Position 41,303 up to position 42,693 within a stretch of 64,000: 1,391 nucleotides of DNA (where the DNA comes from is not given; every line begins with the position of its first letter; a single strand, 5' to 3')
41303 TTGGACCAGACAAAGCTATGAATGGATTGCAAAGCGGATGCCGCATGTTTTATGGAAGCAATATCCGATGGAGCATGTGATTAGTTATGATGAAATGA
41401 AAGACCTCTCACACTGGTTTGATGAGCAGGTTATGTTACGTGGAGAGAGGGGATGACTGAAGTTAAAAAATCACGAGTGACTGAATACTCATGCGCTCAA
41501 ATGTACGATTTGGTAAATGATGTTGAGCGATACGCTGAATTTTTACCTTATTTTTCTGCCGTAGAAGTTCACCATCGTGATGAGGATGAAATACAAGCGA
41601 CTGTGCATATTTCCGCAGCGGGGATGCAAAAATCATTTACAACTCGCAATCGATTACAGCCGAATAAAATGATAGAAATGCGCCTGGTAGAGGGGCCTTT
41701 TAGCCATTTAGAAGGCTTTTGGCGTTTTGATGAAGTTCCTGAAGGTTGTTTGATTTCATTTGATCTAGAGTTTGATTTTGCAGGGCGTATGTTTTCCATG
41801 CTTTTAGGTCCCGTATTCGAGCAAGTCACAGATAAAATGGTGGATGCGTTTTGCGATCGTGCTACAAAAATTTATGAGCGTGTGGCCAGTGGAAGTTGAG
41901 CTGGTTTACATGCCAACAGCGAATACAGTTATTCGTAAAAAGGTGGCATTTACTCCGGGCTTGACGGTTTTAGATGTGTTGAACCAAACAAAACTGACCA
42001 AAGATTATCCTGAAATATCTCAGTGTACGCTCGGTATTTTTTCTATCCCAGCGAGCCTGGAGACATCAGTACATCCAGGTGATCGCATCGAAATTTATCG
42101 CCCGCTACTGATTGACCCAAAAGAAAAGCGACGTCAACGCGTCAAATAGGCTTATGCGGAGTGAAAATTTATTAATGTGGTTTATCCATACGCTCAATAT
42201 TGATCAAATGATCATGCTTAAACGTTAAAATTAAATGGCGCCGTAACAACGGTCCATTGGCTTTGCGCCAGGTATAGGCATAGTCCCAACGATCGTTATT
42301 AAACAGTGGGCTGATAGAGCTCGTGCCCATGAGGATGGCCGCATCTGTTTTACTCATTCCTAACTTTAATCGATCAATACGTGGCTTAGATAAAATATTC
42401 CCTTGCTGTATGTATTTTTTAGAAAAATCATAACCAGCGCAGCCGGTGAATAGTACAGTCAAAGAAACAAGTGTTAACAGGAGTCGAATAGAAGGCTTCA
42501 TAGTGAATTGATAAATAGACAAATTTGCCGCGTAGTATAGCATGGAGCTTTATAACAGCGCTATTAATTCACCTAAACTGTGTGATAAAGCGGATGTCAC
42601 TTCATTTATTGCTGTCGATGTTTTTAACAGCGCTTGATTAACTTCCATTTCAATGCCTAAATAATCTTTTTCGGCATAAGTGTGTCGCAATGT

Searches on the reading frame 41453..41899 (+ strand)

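Call 40: search_protein_families(library=pfam, max_evalue=0.00001, proteins=[window:41453-41899:+])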
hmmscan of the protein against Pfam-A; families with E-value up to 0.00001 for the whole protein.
window:41453-41899:+ (148 aa): 2 families
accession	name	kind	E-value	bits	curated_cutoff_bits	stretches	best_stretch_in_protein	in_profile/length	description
PF03364.25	Polyketide_cyc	-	6.6e-37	127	23.4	1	11-134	2-126/126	Polyketide cyclase / dehydrase and lipid transport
PF10604.15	Polyketide_cyc2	-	1.7e-11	45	27.4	1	1-137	1-133/142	Polyketide cyclase / dehydrase and lipid transport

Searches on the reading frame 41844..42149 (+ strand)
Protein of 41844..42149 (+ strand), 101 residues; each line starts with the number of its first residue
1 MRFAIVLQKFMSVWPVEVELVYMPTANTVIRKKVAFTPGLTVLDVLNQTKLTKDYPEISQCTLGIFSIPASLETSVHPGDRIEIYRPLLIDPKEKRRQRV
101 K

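Call 40: search_protein_families(library=pfam, max_evalue=0.00001, proteins=[window:41844-42149:+])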
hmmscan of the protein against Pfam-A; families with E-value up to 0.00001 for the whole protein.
window:41844-42149:+ (101 aa): 1 family
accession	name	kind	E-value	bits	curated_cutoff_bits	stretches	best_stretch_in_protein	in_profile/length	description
PF03658.20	Ub-RnfH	-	2.2e-20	73.2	23.7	1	17-97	2-83/83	RnfH family Ubiquitin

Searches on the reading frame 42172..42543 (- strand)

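Call 40: search_protein_families(library=pfam, max_evalue=0.00001, proteins=[window:42172-42543:-])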
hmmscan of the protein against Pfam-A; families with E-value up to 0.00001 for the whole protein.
window:42172-42543:- (123 aa): 1 family
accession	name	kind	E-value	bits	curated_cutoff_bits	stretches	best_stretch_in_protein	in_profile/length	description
PF04355.18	BamE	-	6.8e-16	58.3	23.2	1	48-115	1-68/71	Outer membrane protein assembly factor BamE domain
